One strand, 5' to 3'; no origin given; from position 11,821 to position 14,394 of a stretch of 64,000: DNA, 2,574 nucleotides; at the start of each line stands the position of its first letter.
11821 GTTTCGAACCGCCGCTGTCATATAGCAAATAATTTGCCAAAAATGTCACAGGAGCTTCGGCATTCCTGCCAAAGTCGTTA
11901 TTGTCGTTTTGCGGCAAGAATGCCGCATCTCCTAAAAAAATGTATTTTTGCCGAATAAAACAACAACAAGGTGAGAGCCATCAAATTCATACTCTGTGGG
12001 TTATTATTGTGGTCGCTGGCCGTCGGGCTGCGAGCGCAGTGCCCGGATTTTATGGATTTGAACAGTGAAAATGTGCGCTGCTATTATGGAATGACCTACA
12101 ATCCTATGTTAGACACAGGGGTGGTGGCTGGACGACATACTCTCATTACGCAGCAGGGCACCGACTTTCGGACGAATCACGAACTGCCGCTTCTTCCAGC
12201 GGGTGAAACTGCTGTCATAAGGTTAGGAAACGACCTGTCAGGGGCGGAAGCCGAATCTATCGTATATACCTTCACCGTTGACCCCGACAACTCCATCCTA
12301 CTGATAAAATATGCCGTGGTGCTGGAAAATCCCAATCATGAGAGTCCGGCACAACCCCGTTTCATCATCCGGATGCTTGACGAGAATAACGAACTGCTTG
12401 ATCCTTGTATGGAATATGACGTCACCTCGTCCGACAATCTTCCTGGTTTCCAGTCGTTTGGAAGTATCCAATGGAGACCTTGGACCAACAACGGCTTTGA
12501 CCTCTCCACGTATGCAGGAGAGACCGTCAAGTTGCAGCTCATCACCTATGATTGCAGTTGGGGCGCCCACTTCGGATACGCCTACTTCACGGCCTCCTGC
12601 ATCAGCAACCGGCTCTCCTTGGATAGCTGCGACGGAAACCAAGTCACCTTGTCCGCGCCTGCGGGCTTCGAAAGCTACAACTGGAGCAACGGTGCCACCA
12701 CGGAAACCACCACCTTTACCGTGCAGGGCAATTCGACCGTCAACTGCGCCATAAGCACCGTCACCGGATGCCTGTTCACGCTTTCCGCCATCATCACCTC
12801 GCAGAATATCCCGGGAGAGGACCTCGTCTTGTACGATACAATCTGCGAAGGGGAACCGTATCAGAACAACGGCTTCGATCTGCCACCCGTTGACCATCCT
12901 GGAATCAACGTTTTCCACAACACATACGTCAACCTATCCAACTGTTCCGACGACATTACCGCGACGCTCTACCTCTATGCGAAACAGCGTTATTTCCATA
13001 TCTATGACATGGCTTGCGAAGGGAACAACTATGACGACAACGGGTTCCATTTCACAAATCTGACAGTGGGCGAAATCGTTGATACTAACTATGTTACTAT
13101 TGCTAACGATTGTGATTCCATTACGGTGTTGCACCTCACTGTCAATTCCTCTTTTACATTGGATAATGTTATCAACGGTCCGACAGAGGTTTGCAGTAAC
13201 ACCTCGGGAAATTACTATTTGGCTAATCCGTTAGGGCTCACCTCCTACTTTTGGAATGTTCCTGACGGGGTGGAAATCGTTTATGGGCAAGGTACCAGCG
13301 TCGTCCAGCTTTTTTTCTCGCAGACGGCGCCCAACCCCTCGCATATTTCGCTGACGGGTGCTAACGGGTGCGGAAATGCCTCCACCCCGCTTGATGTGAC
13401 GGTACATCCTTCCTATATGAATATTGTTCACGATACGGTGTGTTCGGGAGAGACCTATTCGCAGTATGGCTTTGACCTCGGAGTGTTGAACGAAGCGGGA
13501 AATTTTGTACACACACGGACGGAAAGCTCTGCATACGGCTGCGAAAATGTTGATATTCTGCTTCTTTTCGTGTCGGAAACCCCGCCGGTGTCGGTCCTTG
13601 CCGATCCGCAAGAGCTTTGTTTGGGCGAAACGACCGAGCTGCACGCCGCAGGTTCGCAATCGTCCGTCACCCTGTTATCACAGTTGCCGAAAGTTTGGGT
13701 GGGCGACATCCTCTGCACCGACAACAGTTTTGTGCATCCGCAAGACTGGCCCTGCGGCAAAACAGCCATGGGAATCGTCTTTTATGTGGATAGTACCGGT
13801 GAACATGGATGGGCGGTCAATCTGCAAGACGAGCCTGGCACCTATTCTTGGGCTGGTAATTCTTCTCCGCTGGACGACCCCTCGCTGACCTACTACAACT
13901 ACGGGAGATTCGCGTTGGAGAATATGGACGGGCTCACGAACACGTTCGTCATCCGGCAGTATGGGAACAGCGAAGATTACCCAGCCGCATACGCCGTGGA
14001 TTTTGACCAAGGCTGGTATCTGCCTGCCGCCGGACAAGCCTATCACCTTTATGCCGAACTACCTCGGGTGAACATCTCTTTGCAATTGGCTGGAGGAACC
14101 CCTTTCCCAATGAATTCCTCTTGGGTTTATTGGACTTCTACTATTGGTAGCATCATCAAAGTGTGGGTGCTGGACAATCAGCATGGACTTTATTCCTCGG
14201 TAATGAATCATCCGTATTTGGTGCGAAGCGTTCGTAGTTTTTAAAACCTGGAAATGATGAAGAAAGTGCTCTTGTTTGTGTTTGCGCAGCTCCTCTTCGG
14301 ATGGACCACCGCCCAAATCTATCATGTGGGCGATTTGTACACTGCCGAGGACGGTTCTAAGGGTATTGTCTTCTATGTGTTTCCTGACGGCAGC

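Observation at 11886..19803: Tandemly duplicated two-gene module: Cys-repeat protein ending in a DUF1566-like domain, plus a T9SS type-B cargo starting with the same domain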

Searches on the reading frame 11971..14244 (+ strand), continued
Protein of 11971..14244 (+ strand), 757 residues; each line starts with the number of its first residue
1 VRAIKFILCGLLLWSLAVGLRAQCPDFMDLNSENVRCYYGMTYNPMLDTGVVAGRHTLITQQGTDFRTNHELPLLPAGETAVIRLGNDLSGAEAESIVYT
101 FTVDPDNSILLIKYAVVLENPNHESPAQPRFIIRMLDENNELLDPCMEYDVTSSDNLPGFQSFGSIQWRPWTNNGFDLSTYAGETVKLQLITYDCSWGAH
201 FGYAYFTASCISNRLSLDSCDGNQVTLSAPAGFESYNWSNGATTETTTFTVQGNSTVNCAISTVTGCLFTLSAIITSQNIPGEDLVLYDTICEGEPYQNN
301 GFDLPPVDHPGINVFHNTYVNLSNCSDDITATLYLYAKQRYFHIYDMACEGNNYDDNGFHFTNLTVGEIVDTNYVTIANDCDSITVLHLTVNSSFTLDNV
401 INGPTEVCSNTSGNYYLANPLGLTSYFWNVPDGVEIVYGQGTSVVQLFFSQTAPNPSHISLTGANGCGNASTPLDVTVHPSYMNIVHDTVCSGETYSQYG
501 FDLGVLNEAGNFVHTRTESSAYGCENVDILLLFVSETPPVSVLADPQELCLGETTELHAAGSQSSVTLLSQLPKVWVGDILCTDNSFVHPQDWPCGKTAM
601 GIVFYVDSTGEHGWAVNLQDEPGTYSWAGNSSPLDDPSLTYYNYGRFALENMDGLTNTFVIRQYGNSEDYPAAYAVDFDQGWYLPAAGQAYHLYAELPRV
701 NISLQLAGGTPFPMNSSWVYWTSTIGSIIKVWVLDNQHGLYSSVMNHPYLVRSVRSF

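Call 39: predict_structure(alignment_id=A3)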
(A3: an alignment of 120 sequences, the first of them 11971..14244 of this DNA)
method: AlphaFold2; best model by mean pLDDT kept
length: 757 residues; sequences in the alignment: 120
mean_pLDDT: 87.7   pTM: 0.58
mean pLDDT of the five models: 87.7, 86.1, 86.0, 86.0, 84.8
residues with pLDDT >= 90: 390; 70-90: 320; 50-70: 47; < 50: 0
segments of 3 or more residues with pLDDT < 50: none
pLDDT, mean of each block of 10 residues (from residue 1): 80 71 82 93 86 92 94 95 90 92 92 95 82 96 93 87 93 93 95 86 96 92 92 92 94 87 90 88 90 88 83 90 89 90 86 88 88 83 87 75 89 85 85 85 88 89 81 90 79 87 85 78 80 73 70 67 63 80 92 91 92 95 90 66 92 96 91 95 97 95 96 92 93 93 94 96
secondary structure, 60 per line:
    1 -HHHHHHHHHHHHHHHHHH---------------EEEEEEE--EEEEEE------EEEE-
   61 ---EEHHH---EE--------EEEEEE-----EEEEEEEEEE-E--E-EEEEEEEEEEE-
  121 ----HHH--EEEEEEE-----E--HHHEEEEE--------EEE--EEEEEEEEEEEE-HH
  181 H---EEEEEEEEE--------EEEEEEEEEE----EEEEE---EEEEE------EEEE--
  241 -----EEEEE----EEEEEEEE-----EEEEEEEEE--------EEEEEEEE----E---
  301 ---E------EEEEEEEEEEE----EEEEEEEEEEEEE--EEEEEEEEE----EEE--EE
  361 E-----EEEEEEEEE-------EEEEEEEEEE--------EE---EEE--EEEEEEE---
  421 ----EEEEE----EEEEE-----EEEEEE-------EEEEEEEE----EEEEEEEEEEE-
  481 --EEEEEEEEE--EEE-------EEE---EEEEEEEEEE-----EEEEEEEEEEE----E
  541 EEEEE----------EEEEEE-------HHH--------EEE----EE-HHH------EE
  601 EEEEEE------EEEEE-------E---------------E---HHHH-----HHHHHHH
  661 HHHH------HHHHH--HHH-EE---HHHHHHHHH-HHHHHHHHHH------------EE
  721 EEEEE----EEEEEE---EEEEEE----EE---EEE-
elements in order (helices of 4 or more, strands of 3 or more residues): H2-19 E35-41 E44-49 E56-59 E82-87 E93-102 E109-119 E130-136 E148-152 E161-163 E166-177 E185-193 E202-211 E216-220 E224-228 E235-238 E246-250 E255-262 E268-276 E285-292 E311-321 E326-338 E341-349 E354-356 E359-361 E367-375 E383-392 E406-408 E411-417 E425-429 E434-438 E444-449 E457-464 E469-479 E483-491 E494-496 E504-506 E510-519 E525-535 E540-545 E556-561 E580-582 E599-606 E613-617 H645-648 H654-664 H671-675 H687-695 H697-706 E719-725 E730-735 E739-744 E754-756

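Call 42: fold_search(model_id=the predicted structure, library=pdb)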
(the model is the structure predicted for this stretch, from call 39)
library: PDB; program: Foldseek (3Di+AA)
matches with E <= 10: 1813; with E <= 0.001: 172
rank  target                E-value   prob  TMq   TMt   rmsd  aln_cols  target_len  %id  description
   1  9fly_A                2.9e-12  1.00  0.14  0.12  74.1       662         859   14  CryoEM structure of the base (4151-5009) in the grappling hook protein A (GhpA) in the bacterium Aureispira sp. CCB-QB (released 2024-10-16)
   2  9flw_A                1.6e-10  1.00  0.13  0.18  45.8       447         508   14  CryoEM structure of the fragment-6 (3571-4078) in the grappling hook protein A (GhpA) in the bacterium Aureispira sp.  (released 2024-10-16)
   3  9flv_A                1.2e-09  1.00  0.13  0.21  42.8       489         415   13  CryoEM structure of the fragment-5 (2393-2807) in the grappling hook protein A (GhpA) in the bacterium Aureispira sp.  (released 2024-10-16)
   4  4bk4_A                1.2e-09  1.00  0.16  0.21  47.2       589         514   10  crystal structure of the human EphA4 ectodomain (released 2013-07-03)
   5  9g8b_A                1.7e-09  1.00  0.13  0.25  33.9       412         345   14  CryoEM structure of the fragment-2 (2892-3236) in the grappling hook protein A (GhpA) in the bacterium Aureispira sp.  (released 2024-10-16)
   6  2v5y                  1.7e-09  1.00  0.15  0.19  49.9       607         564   11  Crystal structure of the receptor protein tyrosine phosphatase mu ectodomain (released 2007-09-11)
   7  4m00_A                3.8e-08  0.99  0.10  0.14  33.2       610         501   10  Crystal structure of the ligand binding region of staphylococcal adhesion SraP (released 2014-06-18)
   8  9ijj_4J               2.3e-07  0.99  0.12  0.12  62.3       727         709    8  In situ structure of the central apparatus in mouse sperm axoneme. (released 2025-06-04)
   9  3fhq_F                6.8e-07  1.00  0.11  0.13  11.3       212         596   10  Structure of endo-beta-N-acetylglucosaminidase A (released 2009-05-05)
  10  2qki_A                8.4e-07  0.87  0.10  0.11  28.9       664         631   10  Human C3c in complex with the inhibitor compstatin (released 2007-08-14)
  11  5e4i                  1.2e-06  1.00  0.11  0.18  22.6       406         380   12  Crystal structure of mouse CNTN5 Ig1-Ig4 domains (released 2016-08-31)
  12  4aq1_C                1.3e-06  1.00  0.10  0.12  29.1       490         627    9  Structure of the SbsB S-layer protein of Geobacillus stearothermophilus PV72p2 in complex with nanobody KB6 (released 2012-06-13)
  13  2vtf_B                1.5e-06  1.00  0.10  0.12  12.2       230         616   10  X-ray crystal structure of the Endo-beta-N-acetylglucosaminidase from Arthrobacter protophormiae E173Q mutant reveals  (released 2009-03-31)
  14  3fhq_D                1.8e-06  1.00  0.11  0.12  11.4       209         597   10  Structure of endo-beta-N-acetylglucosaminidase A (released 2009-05-05)
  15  3gdb                  2.2e-06  1.00  0.12  0.13  12.2       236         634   14  Crystal structure of Spr0440 glycoside hydrolase domain, Endo-D from Streptococcus pneumoniae R6 (released 2009-03-17)
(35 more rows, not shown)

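Call 44: find_homologous_proteins(query=L029:9654-10916:+, max_evalue=1e-10)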
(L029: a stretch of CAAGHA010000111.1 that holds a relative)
Query L029:9654-10916:+ (421 aa): 4 proteins with E <= 1e-10 among 2478 candidates.
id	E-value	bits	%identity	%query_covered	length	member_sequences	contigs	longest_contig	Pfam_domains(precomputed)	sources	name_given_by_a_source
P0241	3.5e-92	328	62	58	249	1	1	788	PF07603.18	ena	-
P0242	1.5e-33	135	34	38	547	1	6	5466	PF07603.18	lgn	-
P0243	3.5e-31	127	66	21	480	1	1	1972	PF13585.13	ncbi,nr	ncbi:MAG: gliding motility-associated C-terminal domain-containing protein, partial [Paludibacterace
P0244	3.0e-30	124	37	36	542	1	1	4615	PF07603.18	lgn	-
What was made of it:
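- Tried and rejected: It returned only four hits and no usable fused proteins (call 44).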

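Call 54: search_protein_families(library=pfam, proteins=[L077:7944-10910:+, L066:1884-5036:+, L072:8022-10367:+, L085:4102-7620:+, L068:7953-10271:+, L041:7968-12068:+, L020:10392-12488:+], max_evalue=0.01)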
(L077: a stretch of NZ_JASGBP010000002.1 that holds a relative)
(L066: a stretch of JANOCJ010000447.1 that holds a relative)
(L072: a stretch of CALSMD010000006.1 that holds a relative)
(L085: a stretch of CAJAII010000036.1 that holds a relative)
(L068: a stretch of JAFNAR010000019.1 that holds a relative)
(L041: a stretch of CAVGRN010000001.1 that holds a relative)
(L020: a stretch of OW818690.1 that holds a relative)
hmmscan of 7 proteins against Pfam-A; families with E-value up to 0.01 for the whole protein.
L077:7944-10910:+ (989 aa): 5 families
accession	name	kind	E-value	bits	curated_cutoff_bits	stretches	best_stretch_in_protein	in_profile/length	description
PF13585.12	CHU_C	-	7.9e-16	58.4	27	1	899-978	3-83/86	CHU_C Type IX secretion signal domain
PF18911.6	PKD_4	-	1.1e-13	51.4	27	1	311-389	4-85/85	PKD domain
PF00801.26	PKD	-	3.8e-10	40.1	23.5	1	341-386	31-78/80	PKD domain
PF06832.18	BiPBP_C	-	0.004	17.5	26.8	0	774-808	46-82/90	Penicillin-Binding Protein C-terminus Family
PF16403.11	Bact_surface_Ig-like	-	0.0056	17.1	27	0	364-389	46-71/71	Bacterial surface protein, Ig-like domain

L066:1884-5036:+ (1051 aa): 5 families
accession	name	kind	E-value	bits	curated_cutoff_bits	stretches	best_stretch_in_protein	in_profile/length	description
PF18911.6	PKD_4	-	3.2e-99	325.6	27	8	793-866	4-77/85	PKD domain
PF00801.26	PKD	-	9e-54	179.9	23.5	8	809-865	16-73/80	PKD domain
PF13585.12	CHU_C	-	3.8e-15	56.2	27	1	966-1047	3-84/86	CHU_C Type IX secretion signal domain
PF16820.11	PKD_3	-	7e-05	23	26.3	0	904-944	29-68/68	PKD-like domain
PF18981.6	InlK_D3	-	0.003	18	25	0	578-610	33-65/75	Internalin K domain (D3/D4)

L072:8022-10367:+ (782 aa): 3 families
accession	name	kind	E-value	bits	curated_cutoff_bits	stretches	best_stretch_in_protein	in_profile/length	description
PF18911.6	PKD_4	-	1.9e-14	53.9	27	1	281-359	4-83/85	PKD domain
PF13585.12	CHU_C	-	2.1e-13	50.6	27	1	690-759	2-72/86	CHU_C Type IX secretion signal domain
PF00801.26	PKD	-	5.4e-12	46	23.5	1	311-354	31-76/80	PKD domain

L085:4102-7620:+ (1173 aa): 4 families
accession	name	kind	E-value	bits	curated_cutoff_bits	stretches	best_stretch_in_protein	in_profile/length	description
PF18911.6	PKD_4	-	4.8e-63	209.7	27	5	915-984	9-79/85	PKD domain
PF00801.26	PKD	-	5.2e-41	139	23.5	5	406-461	13-70/80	PKD domain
PF13585.12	CHU_C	-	5.1e-12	46.2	27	1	1082-1156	3-74/86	CHU_C Type IX secretion signal domain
PF13860.13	FlgD_ig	-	0.0015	18.9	27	0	784-821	42-77/79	FlgD Ig-like domain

L068:7953-10271:+ (773 aa): 2 families
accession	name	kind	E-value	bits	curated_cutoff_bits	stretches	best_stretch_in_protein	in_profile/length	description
PF13585.12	CHU_C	-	5.9e-06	26.8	27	1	690-759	2-73/86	CHU_C Type IX secretion signal domain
PF19081.6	Ig_7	-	8.4e-05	23.2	27.3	0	231-277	15-65/84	Ig-like domain CHU_C associated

L041:7968-12068:+ (1367 aa): 3 families
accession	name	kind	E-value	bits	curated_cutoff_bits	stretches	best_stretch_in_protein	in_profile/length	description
PF19408.5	PKD_6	-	1.8e-11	44.7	25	1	406-475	6-76/82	PKD-like domain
PF07603.17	Lcl_C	-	6.3e-10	39.8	34.9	1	856-951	20-116/117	Lcl C-terminal domain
PF13585.12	CHU_C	-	1.5e-05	25.5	27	1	1292-1360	2-82/86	CHU_C Type IX secretion signal domain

L020:10392-12488:+ (699 aa): 1 family
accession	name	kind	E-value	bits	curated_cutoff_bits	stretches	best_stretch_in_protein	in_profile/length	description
PF07603.17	Lcl_C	-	3.6e-13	50.3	34.9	2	59-200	5-117/117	Lcl C-terminal domain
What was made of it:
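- On DUF1566 / Lcl_C (PF07603): The fused relative scores 39.8 bits and the chain relative 50.3 bits (call 54).
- Closest known: T9SS type-B CTD cargo anchored on PorP-like proteins. Same: Distant relatives are ordinary single-chain N-domain-PKD-CTD proteins (call 54).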

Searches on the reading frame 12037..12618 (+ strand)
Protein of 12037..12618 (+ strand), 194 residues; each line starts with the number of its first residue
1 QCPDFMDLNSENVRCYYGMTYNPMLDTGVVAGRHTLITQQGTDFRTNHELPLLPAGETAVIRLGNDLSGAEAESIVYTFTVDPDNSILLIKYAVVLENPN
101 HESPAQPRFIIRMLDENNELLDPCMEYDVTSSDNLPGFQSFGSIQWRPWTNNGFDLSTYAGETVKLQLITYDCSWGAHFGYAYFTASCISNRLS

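Call 29: search_solved_structures(query=A6, max_evalue=10, show_alignments=1)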
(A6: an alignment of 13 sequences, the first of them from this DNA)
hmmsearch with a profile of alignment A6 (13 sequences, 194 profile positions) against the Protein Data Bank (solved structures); distinct sequences matched with E-value up to 10: 7.
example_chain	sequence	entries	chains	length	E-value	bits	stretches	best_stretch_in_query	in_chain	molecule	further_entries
9fw3_A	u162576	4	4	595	0.04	16.6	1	41-107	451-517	Mycobactin import ATP-binding/permease protein IrtA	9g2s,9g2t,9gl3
9g2p_A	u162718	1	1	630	0.044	16.5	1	41-107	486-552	Mycobactin import ATP-binding/permease protein IrtA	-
9g36_A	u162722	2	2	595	0.076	15.7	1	41-107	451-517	Mycobactin import ATP-binding/permease protein IrtA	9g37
9g2v_A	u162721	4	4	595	0.076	15.7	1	41-107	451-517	Mycobactin import ATP-binding/permease protein IrtA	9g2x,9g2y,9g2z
9g2k_A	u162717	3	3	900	0.14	14.8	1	41-107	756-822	Mycobactin import ATP-binding/permease protein IrtA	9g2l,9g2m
9fxc_A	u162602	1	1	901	0.14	14.8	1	41-107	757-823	Mycobactin import ATP-binding/permease protein IrtA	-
6tej_A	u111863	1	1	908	0.14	14.8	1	41-107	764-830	Drug ABC transporter ATP-binding protein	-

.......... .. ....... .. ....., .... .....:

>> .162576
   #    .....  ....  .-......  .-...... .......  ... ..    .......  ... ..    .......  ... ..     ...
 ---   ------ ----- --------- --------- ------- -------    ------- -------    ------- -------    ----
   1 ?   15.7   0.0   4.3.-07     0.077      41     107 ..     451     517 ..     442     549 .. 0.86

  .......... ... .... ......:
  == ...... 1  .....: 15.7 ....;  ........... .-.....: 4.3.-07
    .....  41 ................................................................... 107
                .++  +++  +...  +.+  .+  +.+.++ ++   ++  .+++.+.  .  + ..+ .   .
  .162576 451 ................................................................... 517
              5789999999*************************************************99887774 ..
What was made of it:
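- Tried and rejected: It returned only chance hits (call 29).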

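Call 58: predict_structure(alignment_id=A6)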
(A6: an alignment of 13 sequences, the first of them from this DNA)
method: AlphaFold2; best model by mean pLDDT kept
length: 194 residues; sequences in the alignment: 13
mean_pLDDT: 93.6   pTM: 0.90
mean pLDDT of the five models: 93.6, 93.4, 93.1, 92.5, 89.3
residues with pLDDT >= 90: 170; 70-90: 22; 50-70: 2; < 50: 0
segments of 3 or more residues with pLDDT < 50: none
pLDDT, mean of each block of 10 residues (from residue 1): 90 96 95 96 96 96 93 97 95 95 91 97 94 83 93 95 97 92 96 69
secondary structure, 60 per line:
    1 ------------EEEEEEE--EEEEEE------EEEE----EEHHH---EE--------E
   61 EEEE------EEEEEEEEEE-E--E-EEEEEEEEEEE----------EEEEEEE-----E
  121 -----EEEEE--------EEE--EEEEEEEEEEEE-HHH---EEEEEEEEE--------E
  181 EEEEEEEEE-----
elements in order: E13-19 E22-27 E34-37 E60-64 E71-80 E87-97 E108-114 E126-130 E139-141 E144-155 E163-171 E180-189

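Call 62: fold_search(model_id=the predicted structure, library=pdb)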
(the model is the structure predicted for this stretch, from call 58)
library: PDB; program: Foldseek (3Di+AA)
matches with E <= 10: 1744; with E <= 0.001: 95
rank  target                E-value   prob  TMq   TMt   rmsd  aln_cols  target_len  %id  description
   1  2xom_A                1.0e-05  1.00  0.44  0.55   5.0       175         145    7  Atomic resolution structure of TmCBM61 in complex with beta-1,4- galactotriose (released 2010-09-08)
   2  1pmj                  1.7e-05  1.00  0.40  0.41   7.4       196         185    9  Crystal structure of Caldicellulosiruptor saccharolyticus CBM27-1 (released 2004-06-22)
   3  2xon_L                2.7e-05  1.00  0.44  0.54   5.3       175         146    7  Structure of TmCBM61 in complex with beta-1,4-galactotriose at 1.4 A resolution (released 2010-09-08)
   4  1of3_A                3.3e-05  1.00  0.37  0.40  11.7       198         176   11  Structural and thermodynamic dissection of specific mannan recognition by a carbohydrate-binding module, TmCBM27 (released 2003-04-17)
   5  5x7o_A                3.9e-05  1.00  0.45  0.09   5.6       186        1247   10  Crystal structure of Paenibacillus sp. 598K alpha-1,6-glucosyltransferase (released 2017-07-26)
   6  8okh_B                3.9e-05  0.99  0.29  0.33  10.7       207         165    8  Crystal structure of Bdellovibrio bacteriovorus Bd1399 (released 2023-10-25)
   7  1pmh_X                4.6e-05  1.00  0.41  0.43   6.3       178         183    9  Crystal structure of Caldicellulosiruptor saccharolyticus CBM27-1 in complex with mannohexaose (released 2004-06-22)
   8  4yu5_A                4.9e-05  1.00  0.37  0.13  17.9       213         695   12  Crystal structure of selenomethionine variant of Bacillus anthracis immune inhibitor A2 peptidase zymogen (released 2015-10-28)
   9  3gdb                  5.5e-05  1.00  0.38  0.14   7.7       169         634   14  Crystal structure of Spr0440 glycoside hydrolase domain, Endo-D from Streptococcus pneumoniae R6 (released 2009-03-17)
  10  6r31_A                7.7e-05  1.00  0.36  0.40   8.1       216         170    9  Family 11 Carbohydrate-Binding Module from Clostridium thermocellum in complex with beta-1,3-1,4-mixed-linked tetrasac (released 2020-02-05)
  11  1v0a                  7.7e-05  1.00  0.36  0.40   8.5       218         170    9  Family 11 Carbohydrate-Binding Module of cellulosomal cellulase Lic26A-Cel5E of Clostridium thermocellum (released 2005-01-12)
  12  9vbw_B                7.7e-05  0.99  0.30  0.27  11.4       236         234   10  Lectin FRIL from Lablab purpureus complexed to Lewis X tetrasaccharide (released 2026-03-18)
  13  1oh4_A                8.2e-05  1.00  0.36  0.39   6.5       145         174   15  Structural and thermodynamic dissection of specific mannan recognition by a carbohydrate-binding module (released 2004-03-16)
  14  8iqe_A                8.7e-05  1.00  0.35  0.16   8.8       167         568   13  Crystal structure of tetrameric K2-2 TSP (released 2024-02-21)
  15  1ax0_A                9.2e-05  0.99  0.34  0.29  10.0       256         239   10  ERYTHRINA CORALLODENDRON LECTIN IN COMPLEX WITH N-ACTYLGALACTOSAMINE (released 1998-05-06)
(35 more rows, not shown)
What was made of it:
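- On CBM / MAM jelly-roll domains (N-domain of A): The fold resemblance is real but distant (TM 0.35-0.55; call 62).
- (8) The N-domain has a carbohydrate-binding-module-like fold (calls 58, 62).
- Tried and rejected: I ran the N-domain separately (call 62).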

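Call 85: search_protein_representatives(alignment_id=A6)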
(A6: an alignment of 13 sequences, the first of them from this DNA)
Query: 13 sequences, 194 profile positions. Proteins with E-value up to 0.001 (for the whole library): 4537; up to 1e-10: 3353; up to 1e-30: 989. The best 150 are listed.
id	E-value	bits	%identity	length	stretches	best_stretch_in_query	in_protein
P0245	2.7e-95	333.7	-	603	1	1-193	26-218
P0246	4.1e-93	326.6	-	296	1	20-194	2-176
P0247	6.3e-92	322.8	-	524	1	4-194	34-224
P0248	1.0e-86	305.8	-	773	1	1-193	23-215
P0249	5.2e-85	300.2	-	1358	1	2-193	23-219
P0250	6.4e-85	299.9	-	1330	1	1-193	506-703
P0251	7.6e-84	296.4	-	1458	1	2-193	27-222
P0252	8.4e-84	296.2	-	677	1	1-193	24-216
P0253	9.4e-83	292.8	-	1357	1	2-193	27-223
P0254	1.6e-82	292.1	-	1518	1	2-194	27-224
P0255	6.8e-82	290.0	-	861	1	1-193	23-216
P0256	8.6e-82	289.7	-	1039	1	2-193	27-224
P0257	1.5e-81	288.9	-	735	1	6-193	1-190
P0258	3.7e-81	287.6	-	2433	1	2-193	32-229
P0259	5.0e-80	283.9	-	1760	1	2-193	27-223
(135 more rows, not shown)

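Call 86: search_protein_families(library=pfam, alignment_id=A6, max_evalue=0.1)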
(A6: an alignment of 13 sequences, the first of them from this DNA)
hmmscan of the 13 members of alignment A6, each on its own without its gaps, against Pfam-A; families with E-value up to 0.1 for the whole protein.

A. member 1, seq(194 aa): 1 family
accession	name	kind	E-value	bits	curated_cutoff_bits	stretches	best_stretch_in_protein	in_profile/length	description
PF05030.17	SSXT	-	0.099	12.7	26.2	0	105-128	4-27/62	SSXT protein (N-terminal region)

B. families by the number of members that match (of 13 scanned): 3 families
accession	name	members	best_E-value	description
PF20773.4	InhA-like_MAM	2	0.003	Immune inhibitor A-like, MAM domain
PF02331.20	P35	1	0.021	Apoptosis preventing protein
PF05030.17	SSXT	1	0.099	SSXT protein (N-terminal region)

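Call 87: search_protein_families(library=ncbifam, alignment_id=A6, max_evalue=0.1)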
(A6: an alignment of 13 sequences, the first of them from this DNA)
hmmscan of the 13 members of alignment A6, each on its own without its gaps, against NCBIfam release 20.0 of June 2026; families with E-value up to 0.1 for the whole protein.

A. member 1, seq(194 aa): 0 families

B. families by the number of members that match (of 13 scanned): 0 families
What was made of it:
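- On CBM / MAM jelly-roll domains (N-domain of A): There are only faint InhA-like_MAM hits (2 of 13 members, E 0.003) and nothing in NCBIfam (calls 86, 87).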
